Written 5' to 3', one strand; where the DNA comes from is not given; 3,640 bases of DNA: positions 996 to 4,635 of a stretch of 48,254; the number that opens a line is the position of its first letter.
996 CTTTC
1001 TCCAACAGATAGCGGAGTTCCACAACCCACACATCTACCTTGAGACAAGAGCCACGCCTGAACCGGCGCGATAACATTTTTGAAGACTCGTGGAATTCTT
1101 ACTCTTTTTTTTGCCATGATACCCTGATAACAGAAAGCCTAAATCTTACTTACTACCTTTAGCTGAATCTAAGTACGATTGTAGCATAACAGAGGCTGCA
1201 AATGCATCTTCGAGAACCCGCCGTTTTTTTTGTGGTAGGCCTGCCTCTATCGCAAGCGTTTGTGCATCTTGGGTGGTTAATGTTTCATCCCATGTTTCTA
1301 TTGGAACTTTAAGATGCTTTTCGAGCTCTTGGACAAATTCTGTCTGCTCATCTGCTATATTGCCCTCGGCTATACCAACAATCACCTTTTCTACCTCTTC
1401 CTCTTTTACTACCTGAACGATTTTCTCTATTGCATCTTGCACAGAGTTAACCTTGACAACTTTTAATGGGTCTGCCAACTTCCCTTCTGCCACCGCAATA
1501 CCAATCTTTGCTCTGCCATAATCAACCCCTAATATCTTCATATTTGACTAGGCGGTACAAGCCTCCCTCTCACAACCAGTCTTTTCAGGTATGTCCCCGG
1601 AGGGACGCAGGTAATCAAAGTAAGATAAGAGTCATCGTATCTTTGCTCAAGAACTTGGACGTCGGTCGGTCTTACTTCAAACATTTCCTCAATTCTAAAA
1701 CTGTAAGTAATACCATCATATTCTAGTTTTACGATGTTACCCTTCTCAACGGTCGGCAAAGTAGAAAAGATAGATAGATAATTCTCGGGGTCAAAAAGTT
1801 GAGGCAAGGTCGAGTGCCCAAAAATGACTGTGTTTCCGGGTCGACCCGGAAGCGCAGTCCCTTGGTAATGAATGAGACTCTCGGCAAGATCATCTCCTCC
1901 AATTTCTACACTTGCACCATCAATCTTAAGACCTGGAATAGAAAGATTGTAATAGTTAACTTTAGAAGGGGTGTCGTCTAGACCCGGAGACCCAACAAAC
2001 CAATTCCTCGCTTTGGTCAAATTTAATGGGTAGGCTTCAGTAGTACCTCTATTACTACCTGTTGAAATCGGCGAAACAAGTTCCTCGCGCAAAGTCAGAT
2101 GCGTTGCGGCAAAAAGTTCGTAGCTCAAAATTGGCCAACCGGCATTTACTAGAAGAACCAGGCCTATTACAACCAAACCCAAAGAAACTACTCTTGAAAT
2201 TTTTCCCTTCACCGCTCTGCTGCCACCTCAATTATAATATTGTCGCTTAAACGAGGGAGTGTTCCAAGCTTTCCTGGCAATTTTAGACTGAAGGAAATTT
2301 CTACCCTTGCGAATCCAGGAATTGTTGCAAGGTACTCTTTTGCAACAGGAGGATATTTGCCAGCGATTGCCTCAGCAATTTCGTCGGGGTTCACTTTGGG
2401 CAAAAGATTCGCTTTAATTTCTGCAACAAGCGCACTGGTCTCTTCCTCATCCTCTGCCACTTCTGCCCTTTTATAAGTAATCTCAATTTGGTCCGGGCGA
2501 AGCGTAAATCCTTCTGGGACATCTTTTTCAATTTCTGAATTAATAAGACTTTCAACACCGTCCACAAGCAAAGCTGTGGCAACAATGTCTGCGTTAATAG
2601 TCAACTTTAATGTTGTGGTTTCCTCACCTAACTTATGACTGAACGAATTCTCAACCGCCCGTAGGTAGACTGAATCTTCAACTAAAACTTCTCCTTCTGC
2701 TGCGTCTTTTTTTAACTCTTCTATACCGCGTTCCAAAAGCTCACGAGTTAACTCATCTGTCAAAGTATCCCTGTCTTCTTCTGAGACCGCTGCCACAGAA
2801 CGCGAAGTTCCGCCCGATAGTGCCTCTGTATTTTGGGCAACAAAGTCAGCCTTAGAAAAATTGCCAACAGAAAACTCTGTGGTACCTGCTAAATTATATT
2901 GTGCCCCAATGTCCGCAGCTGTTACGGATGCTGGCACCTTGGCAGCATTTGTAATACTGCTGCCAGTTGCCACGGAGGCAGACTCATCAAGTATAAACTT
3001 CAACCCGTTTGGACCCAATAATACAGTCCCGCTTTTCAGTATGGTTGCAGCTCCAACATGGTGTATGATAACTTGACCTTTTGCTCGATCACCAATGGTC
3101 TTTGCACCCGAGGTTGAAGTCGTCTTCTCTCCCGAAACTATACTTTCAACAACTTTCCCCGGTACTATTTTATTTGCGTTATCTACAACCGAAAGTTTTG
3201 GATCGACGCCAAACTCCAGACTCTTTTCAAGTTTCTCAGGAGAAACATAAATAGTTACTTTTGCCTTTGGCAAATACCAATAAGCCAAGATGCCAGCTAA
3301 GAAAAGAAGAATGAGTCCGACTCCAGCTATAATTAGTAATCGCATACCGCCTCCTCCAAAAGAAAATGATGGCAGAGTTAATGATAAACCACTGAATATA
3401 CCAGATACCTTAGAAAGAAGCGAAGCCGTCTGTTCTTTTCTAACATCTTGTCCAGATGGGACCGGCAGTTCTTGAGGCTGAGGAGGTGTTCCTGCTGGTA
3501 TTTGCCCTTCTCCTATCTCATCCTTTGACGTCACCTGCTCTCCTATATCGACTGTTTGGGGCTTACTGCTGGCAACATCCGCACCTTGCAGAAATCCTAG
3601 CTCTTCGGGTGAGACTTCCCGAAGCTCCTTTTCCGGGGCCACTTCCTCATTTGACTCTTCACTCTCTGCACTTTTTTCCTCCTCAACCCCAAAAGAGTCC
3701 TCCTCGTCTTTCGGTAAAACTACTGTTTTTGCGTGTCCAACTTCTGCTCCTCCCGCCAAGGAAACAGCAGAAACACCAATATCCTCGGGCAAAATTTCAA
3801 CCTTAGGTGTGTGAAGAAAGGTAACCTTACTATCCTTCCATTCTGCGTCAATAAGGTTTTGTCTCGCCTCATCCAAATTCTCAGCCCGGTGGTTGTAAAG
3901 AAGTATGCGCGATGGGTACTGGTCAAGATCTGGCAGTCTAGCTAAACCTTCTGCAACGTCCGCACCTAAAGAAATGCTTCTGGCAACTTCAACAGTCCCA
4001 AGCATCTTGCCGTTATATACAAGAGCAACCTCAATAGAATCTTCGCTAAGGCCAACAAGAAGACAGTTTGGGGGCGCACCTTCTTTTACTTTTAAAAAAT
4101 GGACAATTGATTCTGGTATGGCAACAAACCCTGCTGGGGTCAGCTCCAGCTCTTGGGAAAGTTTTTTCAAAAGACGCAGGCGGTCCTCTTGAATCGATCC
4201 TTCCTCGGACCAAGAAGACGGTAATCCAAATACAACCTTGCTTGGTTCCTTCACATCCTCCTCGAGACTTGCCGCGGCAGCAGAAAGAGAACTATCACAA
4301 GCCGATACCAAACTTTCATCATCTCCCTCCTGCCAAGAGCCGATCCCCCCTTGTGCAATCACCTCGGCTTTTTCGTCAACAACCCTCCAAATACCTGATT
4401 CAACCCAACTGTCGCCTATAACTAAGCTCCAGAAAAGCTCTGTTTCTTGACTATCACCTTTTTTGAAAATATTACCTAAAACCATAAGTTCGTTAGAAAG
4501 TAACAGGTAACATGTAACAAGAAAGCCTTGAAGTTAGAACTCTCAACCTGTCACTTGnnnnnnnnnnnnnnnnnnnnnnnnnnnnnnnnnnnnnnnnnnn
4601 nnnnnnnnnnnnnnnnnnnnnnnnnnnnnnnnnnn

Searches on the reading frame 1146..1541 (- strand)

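Call 6: search_protein_families(library=pfam, proteins=[window:1146-1541:-], max_evalue=0.001)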
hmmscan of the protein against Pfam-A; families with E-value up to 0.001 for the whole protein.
window:1146-1541:- (131 aa): 1 family
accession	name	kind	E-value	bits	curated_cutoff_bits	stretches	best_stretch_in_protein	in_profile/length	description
PF03652.20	RuvX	-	3.8e-29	102.2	29.2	1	1-126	1-134/134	Holliday junction resolvase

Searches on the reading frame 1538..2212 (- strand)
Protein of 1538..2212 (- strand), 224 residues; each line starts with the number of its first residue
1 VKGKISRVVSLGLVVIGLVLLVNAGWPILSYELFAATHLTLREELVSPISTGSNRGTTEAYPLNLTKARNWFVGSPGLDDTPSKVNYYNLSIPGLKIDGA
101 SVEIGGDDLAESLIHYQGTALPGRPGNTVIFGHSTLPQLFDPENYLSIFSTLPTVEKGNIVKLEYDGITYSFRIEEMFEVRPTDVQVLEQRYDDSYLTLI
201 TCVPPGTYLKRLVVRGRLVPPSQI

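Call 6: search_protein_families(library=pfam, proteins=[window:1538-2212:-], max_evalue=0.001)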
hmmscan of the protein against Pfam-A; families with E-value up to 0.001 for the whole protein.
window:1538-2212:- (224 aa): 1 family
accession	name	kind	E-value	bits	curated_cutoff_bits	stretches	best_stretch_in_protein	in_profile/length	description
PF04203.18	Sortase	-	1.6e-24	86.4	26.6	1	91-219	2-125/125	Sortase domain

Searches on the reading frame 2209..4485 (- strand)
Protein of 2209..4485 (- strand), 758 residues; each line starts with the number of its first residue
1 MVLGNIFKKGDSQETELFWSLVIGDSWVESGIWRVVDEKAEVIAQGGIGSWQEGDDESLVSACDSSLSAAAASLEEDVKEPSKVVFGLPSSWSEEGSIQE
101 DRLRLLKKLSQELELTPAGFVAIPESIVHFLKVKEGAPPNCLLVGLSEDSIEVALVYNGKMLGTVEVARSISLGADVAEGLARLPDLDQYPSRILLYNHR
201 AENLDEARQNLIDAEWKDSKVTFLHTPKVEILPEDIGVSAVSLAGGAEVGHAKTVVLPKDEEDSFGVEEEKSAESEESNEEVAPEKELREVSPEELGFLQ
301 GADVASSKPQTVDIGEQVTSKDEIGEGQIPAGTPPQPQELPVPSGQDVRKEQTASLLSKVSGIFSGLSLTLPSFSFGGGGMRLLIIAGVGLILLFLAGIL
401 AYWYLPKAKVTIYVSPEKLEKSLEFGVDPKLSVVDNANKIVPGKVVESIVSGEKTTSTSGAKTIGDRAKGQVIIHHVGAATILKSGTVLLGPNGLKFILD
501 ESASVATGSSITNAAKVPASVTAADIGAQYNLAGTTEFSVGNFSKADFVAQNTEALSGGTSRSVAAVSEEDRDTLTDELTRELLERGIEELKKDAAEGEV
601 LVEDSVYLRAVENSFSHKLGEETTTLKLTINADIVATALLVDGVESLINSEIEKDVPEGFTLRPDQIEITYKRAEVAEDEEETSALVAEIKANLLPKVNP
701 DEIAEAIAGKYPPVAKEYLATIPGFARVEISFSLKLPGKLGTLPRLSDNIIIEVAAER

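Call 6: search_protein_families(library=pfam, proteins=[window:2209-4485:-], max_evalue=0.001)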
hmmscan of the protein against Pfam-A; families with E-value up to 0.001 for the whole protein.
window:2209-4485:- (758 aa): 0 families

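Call 60: search_protein_families(library=pfam, proteins=[window:2209-4485:-], max_evalue=10)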
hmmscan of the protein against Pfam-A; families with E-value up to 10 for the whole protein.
window:2209-4485:- (758 aa): 1 family
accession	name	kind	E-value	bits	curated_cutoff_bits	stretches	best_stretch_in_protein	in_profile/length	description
PF14366.11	DUF4410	-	0.052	14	26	1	142-175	81-120/120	Domain of unknown function (DUF4410)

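Call 74: search_protein_representatives(protein=window:2209-4485:-)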
Query: 758 residues. Proteins with E-value up to 0.001 (for the whole library): 5118; up to 1e-10: 2811; up to 1e-30: 1202. The best 150 are listed.
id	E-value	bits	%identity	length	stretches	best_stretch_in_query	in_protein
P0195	7.4e-221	752.1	52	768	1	2-758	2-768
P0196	2.6e-204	697.4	48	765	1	5-758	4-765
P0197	1.4e-203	695.0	48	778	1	2-757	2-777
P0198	6.4e-174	597.0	46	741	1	7-756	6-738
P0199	1.7e-165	569.1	45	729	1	6-757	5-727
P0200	8.4e-163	560.2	44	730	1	6-757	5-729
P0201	2.0e-151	522.6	41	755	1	12-758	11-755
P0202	9.6e-151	520.4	40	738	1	10-758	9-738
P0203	1.1e-146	506.9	41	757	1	10-757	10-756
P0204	2.0e-145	502.7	40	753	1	12-758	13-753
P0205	2.8e-144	499.0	40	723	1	15-758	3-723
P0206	7.7e-144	497.5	38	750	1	8-757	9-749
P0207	9.0e-144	497.3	41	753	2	382-757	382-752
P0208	9.2e-143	494.0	39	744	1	4-758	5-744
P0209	1.6e-141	489.9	41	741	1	3-758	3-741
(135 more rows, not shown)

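Call 76: search_solved_structures(query=A7, max_evalue=10, show_alignments=2)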
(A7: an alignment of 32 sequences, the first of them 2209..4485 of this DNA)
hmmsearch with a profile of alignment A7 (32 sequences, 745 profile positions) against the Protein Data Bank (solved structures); distinct sequences matched with E-value up to 10: 12.
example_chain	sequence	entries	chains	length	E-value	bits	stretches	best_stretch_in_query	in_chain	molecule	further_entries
8v3w_E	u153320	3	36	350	0.00019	23.3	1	453-550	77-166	TRI-2 (CD1371)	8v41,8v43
7qep_D4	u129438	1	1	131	0.018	16.8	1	639-703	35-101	40S RIBOSOMAL PROTEIN S24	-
5cn0_A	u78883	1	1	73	0.039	15.6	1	13-74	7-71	Envelope glycoprotein,AP2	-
5cmu_A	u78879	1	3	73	0.061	15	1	13-74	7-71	Envelope glycoprotein,AP1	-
2cmr_A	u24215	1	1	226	0.21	13.2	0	7-72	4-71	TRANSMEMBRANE GLYCOPROTEIN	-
2xra_A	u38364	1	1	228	0.69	11.5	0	7-72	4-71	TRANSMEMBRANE PROTEIN GP41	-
6so5_C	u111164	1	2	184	1.1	10.9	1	314-400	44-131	Tail-anchored protein insertion receptor WRB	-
6z29_A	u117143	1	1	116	1.6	10.3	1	667-714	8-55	Eukaryotic initiation factor 4F subunit p150,Nuclear and cytoplasmic polyadenylated RNA-bi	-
6bqc_A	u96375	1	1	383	1.8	10.1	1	89-115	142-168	Cyclopropane-fatty-acyl-phospholipid synthase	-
8cr1_C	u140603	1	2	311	2.9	9.4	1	314-400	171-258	Guided entry of tail-anchored proteins factor CAMLG,Guided entry of tail-anchored proteins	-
8cr2_C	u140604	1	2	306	3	9.4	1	314-400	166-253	Guided entry of tail-anchored proteins factor CAMLG,Guided entry of tail-anchored proteins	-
6ynx_n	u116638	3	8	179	3.9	9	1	294-354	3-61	ATPTT8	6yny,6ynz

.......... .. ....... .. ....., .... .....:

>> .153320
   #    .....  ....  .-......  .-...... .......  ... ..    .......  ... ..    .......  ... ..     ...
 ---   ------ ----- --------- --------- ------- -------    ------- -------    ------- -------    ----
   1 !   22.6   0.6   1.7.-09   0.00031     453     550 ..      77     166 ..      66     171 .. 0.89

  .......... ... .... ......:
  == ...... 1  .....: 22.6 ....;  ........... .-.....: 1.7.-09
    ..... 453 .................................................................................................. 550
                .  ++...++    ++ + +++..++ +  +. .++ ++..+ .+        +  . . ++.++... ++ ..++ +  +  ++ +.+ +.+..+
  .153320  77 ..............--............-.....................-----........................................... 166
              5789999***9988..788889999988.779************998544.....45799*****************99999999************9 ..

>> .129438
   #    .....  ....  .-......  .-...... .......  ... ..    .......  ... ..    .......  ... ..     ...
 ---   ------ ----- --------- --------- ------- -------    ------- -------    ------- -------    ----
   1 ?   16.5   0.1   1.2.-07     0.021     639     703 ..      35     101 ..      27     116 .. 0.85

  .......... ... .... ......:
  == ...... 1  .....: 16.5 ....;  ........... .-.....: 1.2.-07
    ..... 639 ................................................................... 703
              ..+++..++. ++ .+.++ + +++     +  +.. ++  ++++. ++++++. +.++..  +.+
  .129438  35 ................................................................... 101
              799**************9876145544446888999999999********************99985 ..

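Call 77: search_protein_families(library=pfam, alignment_id=A7, max_evalue=0.1)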
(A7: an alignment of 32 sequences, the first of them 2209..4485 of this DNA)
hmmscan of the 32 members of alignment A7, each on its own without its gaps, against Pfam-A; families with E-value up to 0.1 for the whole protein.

A. member 1, window:2209-4485:- (758 aa): 1 family
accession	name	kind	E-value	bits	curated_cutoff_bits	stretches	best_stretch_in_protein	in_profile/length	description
PF14366.11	DUF4410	-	0.052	14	26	0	142-175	81-120/120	Domain of unknown function (DUF4410)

B. families by the number of members that match (of 32 scanned): 12 families
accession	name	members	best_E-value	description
PF04865.19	Baseplate_J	27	2.6e-07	Baseplate J-like protein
PF21110.3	GlxA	3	6.2e-06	GlxA beta barrel domain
PF25300.1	Fn3_Dep-1_3rd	2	0.0041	Dep-1 third Fn3-like domain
PF11770.13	GAPT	2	0.024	GRB2-binding adapter (GAPT)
PF07495.19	Y_Y_Y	1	0.02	Y_Y_Y domain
PF25748.1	Herpes_ORF30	1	0.025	Ictalurid herpesvirus ORF30 protein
PF02432.21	Fimbrial_K88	1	0.048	Fimbrial, major and minor subunit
PF18283.7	CBM77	1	0.049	Carbohydrate binding module 77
PF14366.11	DUF4410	1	0.052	Domain of unknown function (DUF4410)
PF19582.4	AdeT1_2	1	0.053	Solute-binding protein AdeT 1/2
PF01106.22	NifU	1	0.071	NifU-like domain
PF12832.13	MFS_1_like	1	0.089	MFS_1 like family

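Call 95: find_encoding_contigs(protein=window:2209-4485:-, flank=10000, max_places=2)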
Protein window:2209-4485:- (758 aa): no gene with exactly this product is on record in the collection.

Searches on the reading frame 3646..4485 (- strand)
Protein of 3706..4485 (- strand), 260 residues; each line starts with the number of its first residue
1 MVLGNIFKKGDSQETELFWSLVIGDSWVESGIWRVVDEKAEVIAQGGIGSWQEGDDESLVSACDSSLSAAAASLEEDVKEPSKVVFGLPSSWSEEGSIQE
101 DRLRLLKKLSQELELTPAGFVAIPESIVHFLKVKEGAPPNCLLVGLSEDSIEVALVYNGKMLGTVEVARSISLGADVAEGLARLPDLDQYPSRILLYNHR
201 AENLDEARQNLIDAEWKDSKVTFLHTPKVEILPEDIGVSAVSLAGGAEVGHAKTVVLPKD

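Call 63: search_solved_structures(query=window:3706-4485:-, max_evalue=10, show_alignments=2)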
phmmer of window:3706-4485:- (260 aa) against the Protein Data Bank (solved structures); distinct sequences matched with E-value up to 10: 1.
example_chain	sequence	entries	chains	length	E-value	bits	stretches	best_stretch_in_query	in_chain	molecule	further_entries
9ld1_A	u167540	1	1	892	2.2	11.1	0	80-144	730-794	inactivate TOD4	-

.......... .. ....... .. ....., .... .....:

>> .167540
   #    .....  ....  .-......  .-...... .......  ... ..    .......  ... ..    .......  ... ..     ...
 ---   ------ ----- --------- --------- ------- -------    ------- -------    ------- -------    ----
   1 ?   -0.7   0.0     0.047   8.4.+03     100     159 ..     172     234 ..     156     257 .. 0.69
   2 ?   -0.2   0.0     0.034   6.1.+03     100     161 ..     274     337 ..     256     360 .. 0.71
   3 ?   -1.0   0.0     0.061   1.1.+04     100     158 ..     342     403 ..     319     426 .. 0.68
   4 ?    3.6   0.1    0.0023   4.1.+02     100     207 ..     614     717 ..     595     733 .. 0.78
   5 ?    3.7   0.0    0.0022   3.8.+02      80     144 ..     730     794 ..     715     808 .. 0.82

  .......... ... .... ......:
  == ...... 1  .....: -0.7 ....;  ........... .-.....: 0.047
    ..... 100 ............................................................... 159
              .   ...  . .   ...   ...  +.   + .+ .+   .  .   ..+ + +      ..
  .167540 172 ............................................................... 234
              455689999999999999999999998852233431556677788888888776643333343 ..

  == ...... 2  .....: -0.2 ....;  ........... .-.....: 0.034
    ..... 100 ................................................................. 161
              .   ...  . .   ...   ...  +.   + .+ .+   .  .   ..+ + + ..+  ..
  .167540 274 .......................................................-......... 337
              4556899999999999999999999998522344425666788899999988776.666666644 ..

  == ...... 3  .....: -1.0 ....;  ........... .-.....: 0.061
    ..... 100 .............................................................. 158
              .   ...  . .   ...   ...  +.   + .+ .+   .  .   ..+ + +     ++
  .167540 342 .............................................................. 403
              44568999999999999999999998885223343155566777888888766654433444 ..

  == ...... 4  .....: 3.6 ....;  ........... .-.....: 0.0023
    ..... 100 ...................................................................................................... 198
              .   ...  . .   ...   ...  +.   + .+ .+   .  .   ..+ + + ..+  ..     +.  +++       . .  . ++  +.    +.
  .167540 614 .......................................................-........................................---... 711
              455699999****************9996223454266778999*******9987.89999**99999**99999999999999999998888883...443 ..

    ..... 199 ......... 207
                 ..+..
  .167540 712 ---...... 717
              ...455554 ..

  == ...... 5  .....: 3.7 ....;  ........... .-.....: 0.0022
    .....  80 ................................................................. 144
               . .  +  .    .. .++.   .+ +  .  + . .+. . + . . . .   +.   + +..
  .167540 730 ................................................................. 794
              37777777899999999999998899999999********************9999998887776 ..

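Call 83: predict_structure(alignment_id=A8)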
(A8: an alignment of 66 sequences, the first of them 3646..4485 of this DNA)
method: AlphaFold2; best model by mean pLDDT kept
length: 280 residues; sequences in the alignment: 66
mean_pLDDT: 91.9   pTM: 0.86
mean pLDDT of the five models: 91.9, 91.7, 91.4, 91.2, 91.1
residues with pLDDT >= 90: 233; 70-90: 18; 50-70: 26; < 50: 3
segments of 3 or more residues with pLDDT < 50: 265-267
pLDDT, mean of each block of 10 residues (from residue 1): 64 89 97 96 96 97 98 96 98 96 98 98 98 97 96 98 97 98 97 94 92 95 97 96 95 84 56 62
secondary structure, 60 per line:
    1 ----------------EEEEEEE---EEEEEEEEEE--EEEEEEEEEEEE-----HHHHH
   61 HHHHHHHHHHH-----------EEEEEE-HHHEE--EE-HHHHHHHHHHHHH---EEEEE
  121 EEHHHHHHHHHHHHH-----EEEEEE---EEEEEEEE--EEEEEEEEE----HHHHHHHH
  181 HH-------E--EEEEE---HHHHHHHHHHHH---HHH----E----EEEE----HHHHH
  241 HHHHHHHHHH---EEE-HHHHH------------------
elements in order: E17-23 E27-36 E39-50 H56-71 E83-88 H100-112 E116-122 H123-135 E141-146 E150-157 E160-168 H173-182 E193-197 H201-212 E228-231 H236-250 E254-256 H258-262

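Call 85: fold_search(model_id=the predicted structure, library=pdb)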
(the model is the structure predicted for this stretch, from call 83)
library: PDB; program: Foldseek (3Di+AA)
matches with E <= 10: 1727; with E <= 0.001: 667
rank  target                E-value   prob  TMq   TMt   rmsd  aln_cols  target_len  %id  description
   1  6pc0_B                1.4e-09  1.00  0.44  0.28  11.2       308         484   11  Crystal structure of Helicobacter pylori PPX/GppA (released 2019-11-20)
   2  6pc0_A                1.6e-09  1.00  0.43  0.28  11.1       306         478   10  Crystal structure of Helicobacter pylori PPX/GppA (released 2019-11-20)
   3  5eoy_A                6.3e-09  1.00  0.54  0.44   9.8       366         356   11  Pseudomonas aeruginosa SeMet-PilM bound to ADP (released 2016-04-27)
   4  3cer_D                6.7e-09  1.00  0.40  0.35  12.6       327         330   13  Crystal structure of the exopolyphosphatase-like protein Q8G5J2. Northeast Structural Genomics Consortium target BlR13 (released 2008-04-01)
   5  5eox_B                8.0e-09  1.00  0.49  0.40  11.5       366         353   11  Pseudomonas aeruginosa PilM bound to ADP (released 2016-04-27)
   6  6pc1_B                9.1e-09  1.00  0.41  0.27  11.4       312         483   10  Crystal structure of Helicobacter pylori PPX/GppA (E143A) in complex with ppGpp (released 2019-11-20)
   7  5eou_A                1.1e-08  1.00  0.54  0.46   9.6       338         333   10  Pseudomonas aeruginosa PilM:PilN1-12 bound to ATP (released 2016-04-27)
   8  5eq6_B                1.2e-08  1.00  0.47  0.39  10.1       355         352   11  Pseudomonas aeruginosa PilM bound to AMP-PNP (released 2016-04-27)
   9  5eq6_A                1.3e-08  1.00  0.52  0.42   9.7       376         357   12  Pseudomonas aeruginosa PilM bound to AMP-PNP (released 2016-04-27)
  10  5eox_A                1.5e-08  1.00  0.52  0.43   9.8       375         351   11  Pseudomonas aeruginosa PilM bound to ADP (released 2016-04-27)
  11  6pc3_A                1.6e-08  1.00  0.43  0.27  11.2       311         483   11  Crystal structure of Helicobacter pylori PPX/GppA in complex with GSP (released 2019-11-20)
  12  6pc1_D                1.6e-08  1.00  0.41  0.27  11.4       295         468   12  Crystal structure of Helicobacter pylori PPX/GppA (E143A) in complex with ppGpp (released 2019-11-20)
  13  7q6f_A                1.8e-08  1.00  0.45  0.34  16.1       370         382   10  Vibrio maritimus FtsA 1-396 ATP, double filament (released 2022-09-21)
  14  5eoy_B                1.9e-08  1.00  0.49  0.40   9.8       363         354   10  Pseudomonas aeruginosa SeMet-PilM bound to ADP (released 2016-04-27)
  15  6pc1_A                1.9e-08  1.00  0.43  0.28  11.1       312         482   10  Crystal structure of Helicobacter pylori PPX/GppA (E143A) in complex with ppGpp (released 2019-11-20)
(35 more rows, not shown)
